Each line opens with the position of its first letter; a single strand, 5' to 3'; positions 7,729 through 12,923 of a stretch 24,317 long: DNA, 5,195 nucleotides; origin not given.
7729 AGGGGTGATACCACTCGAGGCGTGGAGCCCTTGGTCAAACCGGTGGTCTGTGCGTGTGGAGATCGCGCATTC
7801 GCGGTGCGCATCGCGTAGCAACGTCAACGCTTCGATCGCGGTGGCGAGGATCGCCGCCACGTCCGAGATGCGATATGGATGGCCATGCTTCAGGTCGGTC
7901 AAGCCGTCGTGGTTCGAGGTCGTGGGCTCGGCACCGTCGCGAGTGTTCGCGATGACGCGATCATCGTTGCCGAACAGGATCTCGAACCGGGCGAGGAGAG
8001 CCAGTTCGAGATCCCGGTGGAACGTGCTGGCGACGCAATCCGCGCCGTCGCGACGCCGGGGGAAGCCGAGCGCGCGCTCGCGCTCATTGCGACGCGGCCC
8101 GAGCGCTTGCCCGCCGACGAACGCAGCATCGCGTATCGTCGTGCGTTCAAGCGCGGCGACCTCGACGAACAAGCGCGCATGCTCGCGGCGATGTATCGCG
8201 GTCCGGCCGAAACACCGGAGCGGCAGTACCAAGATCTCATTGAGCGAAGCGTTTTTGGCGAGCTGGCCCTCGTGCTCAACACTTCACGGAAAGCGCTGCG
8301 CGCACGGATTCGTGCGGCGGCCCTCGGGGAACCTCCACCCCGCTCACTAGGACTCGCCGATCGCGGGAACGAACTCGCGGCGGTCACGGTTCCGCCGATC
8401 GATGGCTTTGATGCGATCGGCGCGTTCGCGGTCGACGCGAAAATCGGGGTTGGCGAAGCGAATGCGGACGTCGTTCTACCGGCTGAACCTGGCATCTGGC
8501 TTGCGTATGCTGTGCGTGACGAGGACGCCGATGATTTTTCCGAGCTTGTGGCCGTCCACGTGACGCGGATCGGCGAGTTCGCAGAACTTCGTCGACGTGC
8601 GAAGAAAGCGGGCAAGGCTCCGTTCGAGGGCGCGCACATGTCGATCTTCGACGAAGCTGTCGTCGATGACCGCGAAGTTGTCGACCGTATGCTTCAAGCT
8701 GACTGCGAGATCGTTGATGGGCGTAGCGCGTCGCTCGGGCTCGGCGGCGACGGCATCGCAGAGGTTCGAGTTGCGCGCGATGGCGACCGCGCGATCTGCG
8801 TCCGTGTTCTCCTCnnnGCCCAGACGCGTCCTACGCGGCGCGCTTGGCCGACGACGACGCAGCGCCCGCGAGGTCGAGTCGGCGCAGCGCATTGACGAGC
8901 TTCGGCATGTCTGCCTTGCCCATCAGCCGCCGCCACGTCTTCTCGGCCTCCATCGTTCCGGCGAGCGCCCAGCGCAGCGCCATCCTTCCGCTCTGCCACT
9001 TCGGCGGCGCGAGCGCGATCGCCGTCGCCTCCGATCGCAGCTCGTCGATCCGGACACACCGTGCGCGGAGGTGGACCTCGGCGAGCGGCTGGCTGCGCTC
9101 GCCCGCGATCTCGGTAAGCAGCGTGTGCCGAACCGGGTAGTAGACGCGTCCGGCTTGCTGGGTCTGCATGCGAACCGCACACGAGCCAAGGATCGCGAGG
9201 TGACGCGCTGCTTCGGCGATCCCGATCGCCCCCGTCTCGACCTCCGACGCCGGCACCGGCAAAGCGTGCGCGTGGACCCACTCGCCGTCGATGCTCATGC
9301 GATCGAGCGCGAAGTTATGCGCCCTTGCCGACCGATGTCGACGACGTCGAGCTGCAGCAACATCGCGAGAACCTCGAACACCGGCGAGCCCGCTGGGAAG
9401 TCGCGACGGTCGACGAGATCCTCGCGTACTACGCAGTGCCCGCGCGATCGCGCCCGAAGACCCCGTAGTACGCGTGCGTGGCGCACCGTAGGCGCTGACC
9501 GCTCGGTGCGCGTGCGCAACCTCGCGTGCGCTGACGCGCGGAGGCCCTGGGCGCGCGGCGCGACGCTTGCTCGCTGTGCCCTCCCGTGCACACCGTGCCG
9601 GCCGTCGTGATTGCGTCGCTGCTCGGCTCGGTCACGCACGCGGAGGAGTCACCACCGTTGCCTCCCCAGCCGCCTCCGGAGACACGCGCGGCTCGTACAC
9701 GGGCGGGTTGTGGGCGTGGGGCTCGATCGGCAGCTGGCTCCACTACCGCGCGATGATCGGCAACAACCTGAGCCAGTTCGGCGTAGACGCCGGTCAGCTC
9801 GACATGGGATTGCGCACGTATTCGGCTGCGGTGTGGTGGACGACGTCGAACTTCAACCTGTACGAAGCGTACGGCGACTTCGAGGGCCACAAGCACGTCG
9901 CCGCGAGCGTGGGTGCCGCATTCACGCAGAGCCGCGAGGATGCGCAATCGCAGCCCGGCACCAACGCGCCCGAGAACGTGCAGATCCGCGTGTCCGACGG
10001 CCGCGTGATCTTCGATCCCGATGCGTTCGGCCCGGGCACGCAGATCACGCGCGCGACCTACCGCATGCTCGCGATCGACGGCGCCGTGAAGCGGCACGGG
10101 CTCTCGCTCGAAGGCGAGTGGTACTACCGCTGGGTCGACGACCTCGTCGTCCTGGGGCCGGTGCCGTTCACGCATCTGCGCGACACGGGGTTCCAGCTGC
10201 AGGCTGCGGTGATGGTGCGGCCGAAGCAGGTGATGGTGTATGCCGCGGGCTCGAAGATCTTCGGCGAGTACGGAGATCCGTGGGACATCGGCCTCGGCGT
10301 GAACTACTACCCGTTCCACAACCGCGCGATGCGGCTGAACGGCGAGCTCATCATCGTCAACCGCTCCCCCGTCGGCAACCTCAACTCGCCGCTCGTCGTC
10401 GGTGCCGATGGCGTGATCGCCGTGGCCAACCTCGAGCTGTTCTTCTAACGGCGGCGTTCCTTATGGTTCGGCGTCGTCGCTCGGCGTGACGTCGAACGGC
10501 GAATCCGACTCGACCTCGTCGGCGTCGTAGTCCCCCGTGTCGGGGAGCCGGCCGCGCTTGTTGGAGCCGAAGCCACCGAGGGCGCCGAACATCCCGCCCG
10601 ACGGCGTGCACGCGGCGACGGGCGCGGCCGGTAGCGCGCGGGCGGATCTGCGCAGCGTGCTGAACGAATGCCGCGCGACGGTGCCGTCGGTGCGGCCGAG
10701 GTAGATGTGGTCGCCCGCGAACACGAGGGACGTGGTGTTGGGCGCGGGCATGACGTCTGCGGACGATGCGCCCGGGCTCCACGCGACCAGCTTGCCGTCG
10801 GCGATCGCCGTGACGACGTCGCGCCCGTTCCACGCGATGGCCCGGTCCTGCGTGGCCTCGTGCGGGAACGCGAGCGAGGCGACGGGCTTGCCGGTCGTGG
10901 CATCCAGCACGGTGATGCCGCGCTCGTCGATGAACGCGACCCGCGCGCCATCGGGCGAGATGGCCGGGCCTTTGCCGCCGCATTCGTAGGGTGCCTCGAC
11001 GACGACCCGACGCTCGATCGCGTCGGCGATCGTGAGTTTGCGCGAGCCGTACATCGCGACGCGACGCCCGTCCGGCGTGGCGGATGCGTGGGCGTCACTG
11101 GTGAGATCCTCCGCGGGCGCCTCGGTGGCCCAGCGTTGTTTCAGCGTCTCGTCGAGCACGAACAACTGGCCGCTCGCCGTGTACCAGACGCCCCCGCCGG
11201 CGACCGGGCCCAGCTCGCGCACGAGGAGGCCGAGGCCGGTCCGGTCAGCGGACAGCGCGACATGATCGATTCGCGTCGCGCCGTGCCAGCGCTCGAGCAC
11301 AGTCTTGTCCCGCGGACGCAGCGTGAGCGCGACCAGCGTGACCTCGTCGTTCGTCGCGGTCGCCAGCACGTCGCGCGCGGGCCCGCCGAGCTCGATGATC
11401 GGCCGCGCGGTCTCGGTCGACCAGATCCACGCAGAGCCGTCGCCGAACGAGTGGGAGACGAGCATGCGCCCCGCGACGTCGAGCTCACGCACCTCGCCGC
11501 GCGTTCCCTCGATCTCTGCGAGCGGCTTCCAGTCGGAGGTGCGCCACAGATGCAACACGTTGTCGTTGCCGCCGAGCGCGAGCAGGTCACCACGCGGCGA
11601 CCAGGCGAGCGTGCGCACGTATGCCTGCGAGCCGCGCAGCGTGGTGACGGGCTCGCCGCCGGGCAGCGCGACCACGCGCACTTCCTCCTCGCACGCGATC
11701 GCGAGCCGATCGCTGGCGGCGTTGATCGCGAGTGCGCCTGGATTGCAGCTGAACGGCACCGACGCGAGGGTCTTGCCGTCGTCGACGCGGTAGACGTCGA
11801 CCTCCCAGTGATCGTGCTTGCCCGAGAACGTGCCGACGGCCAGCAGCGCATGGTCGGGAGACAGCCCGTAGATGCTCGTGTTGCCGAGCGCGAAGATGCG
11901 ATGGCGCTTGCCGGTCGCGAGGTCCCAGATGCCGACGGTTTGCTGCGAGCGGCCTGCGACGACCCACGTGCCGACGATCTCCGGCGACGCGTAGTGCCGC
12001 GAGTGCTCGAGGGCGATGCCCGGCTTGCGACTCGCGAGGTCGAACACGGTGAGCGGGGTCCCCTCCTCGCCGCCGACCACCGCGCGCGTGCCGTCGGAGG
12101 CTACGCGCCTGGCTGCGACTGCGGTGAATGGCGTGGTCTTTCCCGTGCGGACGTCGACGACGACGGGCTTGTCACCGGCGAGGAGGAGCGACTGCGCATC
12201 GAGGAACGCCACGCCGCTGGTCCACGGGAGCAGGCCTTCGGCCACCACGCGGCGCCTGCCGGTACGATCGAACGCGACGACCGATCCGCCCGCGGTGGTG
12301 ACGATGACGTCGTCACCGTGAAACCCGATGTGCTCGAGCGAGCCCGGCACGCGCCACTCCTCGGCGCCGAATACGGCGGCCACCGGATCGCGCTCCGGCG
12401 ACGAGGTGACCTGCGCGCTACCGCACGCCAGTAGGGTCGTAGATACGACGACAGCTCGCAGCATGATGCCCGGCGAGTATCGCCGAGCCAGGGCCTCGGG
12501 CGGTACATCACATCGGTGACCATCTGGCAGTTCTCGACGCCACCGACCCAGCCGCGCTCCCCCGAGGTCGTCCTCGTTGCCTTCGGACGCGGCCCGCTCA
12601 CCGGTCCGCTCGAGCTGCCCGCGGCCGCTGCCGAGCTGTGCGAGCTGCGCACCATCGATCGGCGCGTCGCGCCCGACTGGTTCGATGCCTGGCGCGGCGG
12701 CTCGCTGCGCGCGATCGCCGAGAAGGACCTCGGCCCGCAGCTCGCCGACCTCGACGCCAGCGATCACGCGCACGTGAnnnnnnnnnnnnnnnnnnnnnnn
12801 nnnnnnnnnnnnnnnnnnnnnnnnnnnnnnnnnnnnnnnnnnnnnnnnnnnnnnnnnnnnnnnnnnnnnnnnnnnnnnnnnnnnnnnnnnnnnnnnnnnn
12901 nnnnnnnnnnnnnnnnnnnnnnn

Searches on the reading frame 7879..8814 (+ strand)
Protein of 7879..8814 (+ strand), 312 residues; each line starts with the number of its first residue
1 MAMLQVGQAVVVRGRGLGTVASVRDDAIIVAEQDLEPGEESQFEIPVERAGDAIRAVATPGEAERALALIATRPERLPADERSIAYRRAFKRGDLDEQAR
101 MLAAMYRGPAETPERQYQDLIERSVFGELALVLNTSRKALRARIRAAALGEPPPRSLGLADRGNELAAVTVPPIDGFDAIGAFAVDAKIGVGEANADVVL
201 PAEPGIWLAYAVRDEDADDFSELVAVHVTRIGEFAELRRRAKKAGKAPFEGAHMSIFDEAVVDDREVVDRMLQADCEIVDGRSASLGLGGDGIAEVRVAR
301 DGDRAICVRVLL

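Call 49: search_protein_families(library=pfam, proteins=[window:7879-8814:+], max_evalue=0.01)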
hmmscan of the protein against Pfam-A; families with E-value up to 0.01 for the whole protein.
window:7879-8814:+ (312 aa): 0 families
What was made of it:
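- Tried and rejected: They also mislead: Pro/Ala/Gly-rich tethers raise GC at codon position 2, and at least one protein-like ORF read by eye (7879-8817; no Pfam hit, call 49) has weak GC3.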

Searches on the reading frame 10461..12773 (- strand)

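Call 6: search_protein_families(library=pfam, proteins=[window:10461-12773:-], max_evalue=0.01)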
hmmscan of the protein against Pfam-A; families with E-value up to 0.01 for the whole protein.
window:10461-12773:- (770 aa): 16 families
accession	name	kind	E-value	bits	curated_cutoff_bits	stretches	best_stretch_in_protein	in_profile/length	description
PF25174.1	Beta-prop_THOC3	-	6.5e-21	75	305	1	271-463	62-252/272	THOC3 beta-propeller domain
PF24817.1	WD40_WDHD1_1st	-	5.3e-14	52.5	109.9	1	342-457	44-161/291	WDHD1 first WD40 domain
PF24807.1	WD40_CDC20-Fz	-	7.9e-14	52.1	200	1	268-482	63-281/292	CDC20/Fizzy WD40 domain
PF25173.1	Beta-prop_WDR3_1st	-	5.4e-12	46.2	154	1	357-473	3-120/184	WDR3 first beta-propeller domain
PF23414.1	Beta-prop_EML_2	-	5.7e-12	46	90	1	324-459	21-159/266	Echinoderm microtubule-associated protein second beta-propeller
PF00400.38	WD40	-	3.6e-08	34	27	1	373-410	1-38/39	WD domain, G-beta repeat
PF25175.1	Beta-prop_WDR5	-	5.7e-07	29.5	250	1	271-492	67-292/296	WDR5 beta-propeller domain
PF24814.1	WD40_Prp19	-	5.9e-07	29.3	320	1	362-460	28-127/281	Prp19 WD40 domain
PF12894.13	ANAPC4_WD40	-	6.2e-06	26.8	22.9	2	389-460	1-74/91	Anaphase-promoting complex subunit 4 WD40 domain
PF25047.1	Beta-prop_TEP1_2nd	-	4e-05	23.3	89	1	375-477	82-188/255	TEP-1 second beta-propeller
PF25391.1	WD40_Gbeta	-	0.00045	19.8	150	0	383-477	97-195/340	G protein beta WD-40 repeat protein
PF23383.1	Beta-prop_IFT140_1st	-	0.00053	19.2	27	1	306-412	24-131/406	IFT140 first beta-propeller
PF25168.1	Beta-prop_WDR36-Utp21_2nd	-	0.00056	19.7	84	0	268-411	124-268/335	WDR36/Utp21 second beta-propeller domain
PF07676.18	PD40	-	0.0013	19.1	20.9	0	602-619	13-30/38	WD40-like Beta Propeller Repeat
PF25172.1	Beta-prop_WDR3_2nd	-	0.0016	18.2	140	0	376-440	210-276/293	WDR3 second beta-propeller domain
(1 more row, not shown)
